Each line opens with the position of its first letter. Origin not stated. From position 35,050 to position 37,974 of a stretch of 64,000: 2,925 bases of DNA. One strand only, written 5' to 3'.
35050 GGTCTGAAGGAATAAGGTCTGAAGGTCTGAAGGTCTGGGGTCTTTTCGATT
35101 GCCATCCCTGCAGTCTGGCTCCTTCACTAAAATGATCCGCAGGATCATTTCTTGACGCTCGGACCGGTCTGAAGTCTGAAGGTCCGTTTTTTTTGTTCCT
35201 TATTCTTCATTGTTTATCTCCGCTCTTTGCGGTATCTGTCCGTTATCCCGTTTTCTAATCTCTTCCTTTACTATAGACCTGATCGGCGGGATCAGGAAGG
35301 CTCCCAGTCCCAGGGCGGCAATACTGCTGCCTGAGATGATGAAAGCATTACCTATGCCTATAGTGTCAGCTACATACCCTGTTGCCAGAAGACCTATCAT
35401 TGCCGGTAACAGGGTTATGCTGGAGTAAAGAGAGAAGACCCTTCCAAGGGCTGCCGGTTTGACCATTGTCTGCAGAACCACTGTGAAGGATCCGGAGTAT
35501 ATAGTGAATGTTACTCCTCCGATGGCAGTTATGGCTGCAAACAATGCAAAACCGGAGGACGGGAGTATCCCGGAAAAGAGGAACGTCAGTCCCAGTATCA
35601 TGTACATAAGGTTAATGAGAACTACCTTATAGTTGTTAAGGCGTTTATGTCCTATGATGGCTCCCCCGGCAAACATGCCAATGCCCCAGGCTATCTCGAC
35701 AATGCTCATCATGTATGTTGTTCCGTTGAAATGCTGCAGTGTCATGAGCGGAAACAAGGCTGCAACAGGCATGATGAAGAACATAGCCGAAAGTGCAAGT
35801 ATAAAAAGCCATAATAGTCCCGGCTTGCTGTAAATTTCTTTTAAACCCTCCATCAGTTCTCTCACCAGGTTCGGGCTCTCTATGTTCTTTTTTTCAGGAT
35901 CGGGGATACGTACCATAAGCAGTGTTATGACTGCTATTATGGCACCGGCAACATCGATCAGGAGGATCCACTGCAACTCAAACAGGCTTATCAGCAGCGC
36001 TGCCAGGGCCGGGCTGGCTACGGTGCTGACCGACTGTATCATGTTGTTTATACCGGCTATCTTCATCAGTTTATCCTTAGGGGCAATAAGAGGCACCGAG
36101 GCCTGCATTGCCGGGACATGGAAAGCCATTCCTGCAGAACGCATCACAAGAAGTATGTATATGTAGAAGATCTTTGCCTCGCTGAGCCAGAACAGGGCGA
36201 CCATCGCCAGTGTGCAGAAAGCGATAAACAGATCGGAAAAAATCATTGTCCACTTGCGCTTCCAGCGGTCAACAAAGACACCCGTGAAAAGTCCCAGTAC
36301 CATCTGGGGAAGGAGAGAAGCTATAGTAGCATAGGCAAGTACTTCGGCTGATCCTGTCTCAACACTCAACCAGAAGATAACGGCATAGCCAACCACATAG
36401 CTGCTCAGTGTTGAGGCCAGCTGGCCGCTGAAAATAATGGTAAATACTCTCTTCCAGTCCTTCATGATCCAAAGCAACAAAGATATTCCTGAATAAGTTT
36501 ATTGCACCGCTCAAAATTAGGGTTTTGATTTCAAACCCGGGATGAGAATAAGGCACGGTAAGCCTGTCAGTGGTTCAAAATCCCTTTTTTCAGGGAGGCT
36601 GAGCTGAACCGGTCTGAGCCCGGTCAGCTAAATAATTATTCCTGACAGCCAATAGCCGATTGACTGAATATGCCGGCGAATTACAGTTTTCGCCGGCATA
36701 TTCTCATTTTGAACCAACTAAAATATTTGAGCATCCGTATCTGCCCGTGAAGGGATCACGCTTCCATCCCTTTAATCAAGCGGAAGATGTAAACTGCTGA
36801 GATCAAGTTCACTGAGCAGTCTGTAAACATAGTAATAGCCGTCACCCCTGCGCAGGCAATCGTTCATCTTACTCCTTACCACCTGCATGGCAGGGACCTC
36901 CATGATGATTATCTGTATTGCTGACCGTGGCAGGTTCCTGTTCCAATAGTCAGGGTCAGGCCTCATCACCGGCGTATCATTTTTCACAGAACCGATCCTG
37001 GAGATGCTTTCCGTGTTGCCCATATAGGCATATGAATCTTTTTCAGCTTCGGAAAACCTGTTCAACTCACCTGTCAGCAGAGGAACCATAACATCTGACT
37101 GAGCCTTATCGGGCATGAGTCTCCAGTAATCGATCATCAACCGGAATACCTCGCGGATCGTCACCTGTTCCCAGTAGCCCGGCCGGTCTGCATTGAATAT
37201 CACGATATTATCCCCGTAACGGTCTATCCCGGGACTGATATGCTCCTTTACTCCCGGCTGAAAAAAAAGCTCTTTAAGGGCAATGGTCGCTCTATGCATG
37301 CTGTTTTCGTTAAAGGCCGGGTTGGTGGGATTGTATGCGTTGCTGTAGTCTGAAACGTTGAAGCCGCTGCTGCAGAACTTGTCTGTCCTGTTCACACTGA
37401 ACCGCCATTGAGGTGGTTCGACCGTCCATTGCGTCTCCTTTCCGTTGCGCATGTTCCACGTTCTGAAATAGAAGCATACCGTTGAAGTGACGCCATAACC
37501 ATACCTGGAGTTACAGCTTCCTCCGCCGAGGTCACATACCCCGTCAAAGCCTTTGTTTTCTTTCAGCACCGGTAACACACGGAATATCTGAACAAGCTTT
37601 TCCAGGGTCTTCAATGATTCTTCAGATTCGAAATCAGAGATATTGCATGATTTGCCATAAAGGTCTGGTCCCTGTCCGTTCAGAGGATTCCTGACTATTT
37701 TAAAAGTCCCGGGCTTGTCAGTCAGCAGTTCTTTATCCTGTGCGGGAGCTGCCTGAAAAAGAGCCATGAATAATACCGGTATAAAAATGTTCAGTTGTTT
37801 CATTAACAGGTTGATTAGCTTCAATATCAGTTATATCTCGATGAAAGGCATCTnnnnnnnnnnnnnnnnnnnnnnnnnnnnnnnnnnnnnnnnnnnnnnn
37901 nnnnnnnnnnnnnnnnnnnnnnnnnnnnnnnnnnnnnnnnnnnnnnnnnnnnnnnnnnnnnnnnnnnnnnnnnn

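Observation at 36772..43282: Six-gene operon encoding only exported proteins (OmpA-type anchor, LRR protein, four orphans) with no pathway I can assign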

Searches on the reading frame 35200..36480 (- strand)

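Call 58: search_protein_families(library=pfam, proteins=[window:35200-36480:-], max_evalue=0.001)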
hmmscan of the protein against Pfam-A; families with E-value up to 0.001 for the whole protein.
window:35200-36480:- (426 aa): 2 families
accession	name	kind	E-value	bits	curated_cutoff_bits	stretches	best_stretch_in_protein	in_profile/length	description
PF07690.21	MFS_1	-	2.8e-37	128.9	33.4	2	16-363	1-346/347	Major Facilitator Superfamily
PF05977.19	MFS_3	-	1e-24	87.3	27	1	11-392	10-388/524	Transmembrane secretion effector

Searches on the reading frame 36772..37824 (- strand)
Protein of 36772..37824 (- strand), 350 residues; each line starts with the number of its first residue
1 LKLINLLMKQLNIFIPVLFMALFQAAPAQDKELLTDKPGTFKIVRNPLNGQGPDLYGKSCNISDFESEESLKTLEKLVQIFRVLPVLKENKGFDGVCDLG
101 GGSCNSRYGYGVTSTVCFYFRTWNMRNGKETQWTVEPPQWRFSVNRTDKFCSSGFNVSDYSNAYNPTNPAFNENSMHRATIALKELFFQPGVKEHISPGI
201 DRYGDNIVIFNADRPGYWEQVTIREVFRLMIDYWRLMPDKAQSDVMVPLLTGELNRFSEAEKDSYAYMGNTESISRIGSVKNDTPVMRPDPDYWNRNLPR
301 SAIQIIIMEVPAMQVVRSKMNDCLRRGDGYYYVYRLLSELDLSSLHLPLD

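Call 3: search_protein_families(library=pfam, proteins=[window:36772-37824:-], max_evalue=1)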
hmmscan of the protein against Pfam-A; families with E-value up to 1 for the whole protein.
window:36772-37824:- (350 aa): 0 families

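Call 4: search_protein_families(library=ncbifam, proteins=[window:36772-37824:-], max_evalue=1)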
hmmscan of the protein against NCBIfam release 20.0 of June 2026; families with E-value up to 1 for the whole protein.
window:36772-37824:- (350 aa): 0 families

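Call 5: search_protein_families(library=padloc, proteins=[window:36772-37824:-], max_evalue=1)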
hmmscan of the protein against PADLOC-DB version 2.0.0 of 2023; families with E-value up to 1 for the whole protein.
window:36772-37824:- (350 aa): 0 families

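Call 6: search_protein_families(library=phrogs, proteins=[window:36772-37824:-], max_evalue=1)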
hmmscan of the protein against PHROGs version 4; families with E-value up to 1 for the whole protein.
window:36772-37824:- (350 aa): 1 family
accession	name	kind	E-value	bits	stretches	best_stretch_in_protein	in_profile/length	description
phrog_6849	-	unknown function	0.31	12.2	0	228-242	3-17/56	-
